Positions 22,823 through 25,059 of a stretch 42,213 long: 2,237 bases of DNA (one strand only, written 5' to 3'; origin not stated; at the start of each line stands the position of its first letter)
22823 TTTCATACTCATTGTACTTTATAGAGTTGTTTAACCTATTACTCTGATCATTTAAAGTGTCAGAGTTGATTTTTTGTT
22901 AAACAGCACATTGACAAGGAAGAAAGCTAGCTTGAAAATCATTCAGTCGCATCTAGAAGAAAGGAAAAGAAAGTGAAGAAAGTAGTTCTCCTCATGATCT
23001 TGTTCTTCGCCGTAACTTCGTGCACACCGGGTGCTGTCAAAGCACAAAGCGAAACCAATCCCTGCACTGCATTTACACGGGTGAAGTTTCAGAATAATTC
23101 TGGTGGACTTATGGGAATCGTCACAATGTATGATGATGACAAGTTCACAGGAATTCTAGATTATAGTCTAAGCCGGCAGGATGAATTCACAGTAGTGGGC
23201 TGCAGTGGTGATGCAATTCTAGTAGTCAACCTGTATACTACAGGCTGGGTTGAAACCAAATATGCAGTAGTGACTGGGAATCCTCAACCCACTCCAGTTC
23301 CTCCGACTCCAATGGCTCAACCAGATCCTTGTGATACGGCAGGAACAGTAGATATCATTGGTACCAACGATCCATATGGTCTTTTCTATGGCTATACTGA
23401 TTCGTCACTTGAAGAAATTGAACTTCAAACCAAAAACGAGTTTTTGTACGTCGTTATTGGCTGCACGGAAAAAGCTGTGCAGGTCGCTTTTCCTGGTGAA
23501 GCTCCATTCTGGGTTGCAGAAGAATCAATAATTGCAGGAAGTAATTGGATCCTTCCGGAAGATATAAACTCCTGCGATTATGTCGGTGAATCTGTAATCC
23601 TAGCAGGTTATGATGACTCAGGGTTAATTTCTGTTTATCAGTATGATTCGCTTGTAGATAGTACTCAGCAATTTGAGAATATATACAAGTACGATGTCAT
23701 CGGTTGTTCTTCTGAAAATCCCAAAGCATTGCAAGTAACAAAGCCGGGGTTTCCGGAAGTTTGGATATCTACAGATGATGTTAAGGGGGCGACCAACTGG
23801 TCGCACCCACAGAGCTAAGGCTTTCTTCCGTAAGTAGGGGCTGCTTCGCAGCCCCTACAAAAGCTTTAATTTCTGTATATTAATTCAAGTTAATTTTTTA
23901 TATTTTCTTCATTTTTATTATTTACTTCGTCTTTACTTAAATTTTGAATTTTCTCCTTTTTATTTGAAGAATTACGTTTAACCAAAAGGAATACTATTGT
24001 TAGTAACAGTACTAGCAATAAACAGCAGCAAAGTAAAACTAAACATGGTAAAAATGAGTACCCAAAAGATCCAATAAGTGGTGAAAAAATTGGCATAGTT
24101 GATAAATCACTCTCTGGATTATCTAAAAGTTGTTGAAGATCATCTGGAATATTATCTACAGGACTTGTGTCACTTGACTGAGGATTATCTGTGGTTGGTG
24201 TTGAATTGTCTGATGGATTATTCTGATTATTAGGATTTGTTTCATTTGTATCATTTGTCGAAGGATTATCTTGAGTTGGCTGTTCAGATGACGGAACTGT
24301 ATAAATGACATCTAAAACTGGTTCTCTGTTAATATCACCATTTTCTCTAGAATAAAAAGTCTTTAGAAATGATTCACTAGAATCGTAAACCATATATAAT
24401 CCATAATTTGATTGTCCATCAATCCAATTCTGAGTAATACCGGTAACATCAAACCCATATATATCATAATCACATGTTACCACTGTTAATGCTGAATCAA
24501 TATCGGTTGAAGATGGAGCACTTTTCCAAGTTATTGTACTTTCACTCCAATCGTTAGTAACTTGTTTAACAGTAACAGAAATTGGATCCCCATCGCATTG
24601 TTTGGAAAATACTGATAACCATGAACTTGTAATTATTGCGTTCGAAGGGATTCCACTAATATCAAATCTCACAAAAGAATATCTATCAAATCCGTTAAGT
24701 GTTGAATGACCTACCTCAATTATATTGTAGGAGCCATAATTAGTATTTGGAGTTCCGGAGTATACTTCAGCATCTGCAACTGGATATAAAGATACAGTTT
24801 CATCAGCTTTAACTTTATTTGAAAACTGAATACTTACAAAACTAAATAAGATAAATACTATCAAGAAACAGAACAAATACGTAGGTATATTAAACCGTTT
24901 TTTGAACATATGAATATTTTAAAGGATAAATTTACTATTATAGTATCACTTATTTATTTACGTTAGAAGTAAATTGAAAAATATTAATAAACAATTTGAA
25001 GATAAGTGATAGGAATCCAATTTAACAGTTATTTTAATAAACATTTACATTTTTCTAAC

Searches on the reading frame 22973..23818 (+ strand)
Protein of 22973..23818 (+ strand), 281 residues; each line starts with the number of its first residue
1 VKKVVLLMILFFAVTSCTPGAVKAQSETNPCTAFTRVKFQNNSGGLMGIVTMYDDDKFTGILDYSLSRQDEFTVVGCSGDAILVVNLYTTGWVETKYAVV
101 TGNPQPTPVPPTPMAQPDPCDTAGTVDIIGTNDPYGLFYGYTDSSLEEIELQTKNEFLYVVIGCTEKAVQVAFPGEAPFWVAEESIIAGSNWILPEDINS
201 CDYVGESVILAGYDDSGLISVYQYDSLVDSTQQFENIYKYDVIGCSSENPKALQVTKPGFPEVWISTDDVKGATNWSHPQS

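Call 64: search_protein_families(library=pfam, proteins=[window:22973-23818:+], max_evalue=0.1)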
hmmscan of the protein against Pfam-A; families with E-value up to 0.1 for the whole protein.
window:22973-23818:+ (281 aa): 1 family
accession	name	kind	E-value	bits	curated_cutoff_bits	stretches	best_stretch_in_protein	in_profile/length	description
PF25362.1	bPH_11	-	0.044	13.7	27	0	162-187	49-74/125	Bacterial PH domain-like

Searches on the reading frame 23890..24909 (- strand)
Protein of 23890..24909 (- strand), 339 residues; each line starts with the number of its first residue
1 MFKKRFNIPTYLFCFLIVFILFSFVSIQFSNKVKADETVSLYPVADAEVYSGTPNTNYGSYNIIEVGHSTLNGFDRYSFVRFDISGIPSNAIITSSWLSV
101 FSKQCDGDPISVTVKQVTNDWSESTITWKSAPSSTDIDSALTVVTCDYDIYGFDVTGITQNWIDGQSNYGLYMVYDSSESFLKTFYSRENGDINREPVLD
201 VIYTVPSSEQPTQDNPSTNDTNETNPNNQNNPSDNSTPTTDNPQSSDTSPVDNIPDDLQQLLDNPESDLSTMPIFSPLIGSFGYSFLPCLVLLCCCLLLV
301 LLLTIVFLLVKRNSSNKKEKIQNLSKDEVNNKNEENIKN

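Call 9: search_protein_families(library=pfam, proteins=[window:23890-24909:-], max_evalue=0.001)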
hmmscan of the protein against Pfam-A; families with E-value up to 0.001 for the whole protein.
window:23890-24909:- (339 aa): 2 families
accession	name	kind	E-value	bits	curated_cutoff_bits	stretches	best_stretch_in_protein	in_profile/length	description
PF24517.2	CBM96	-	4.9e-27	95.2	26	1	38-199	2-160/164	Carbohydrate-binding module family 96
PF06848.17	Disaggr_repeat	-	4e-05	23.8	33.9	0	146-201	123-179/179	Disaggregatase related repeat domain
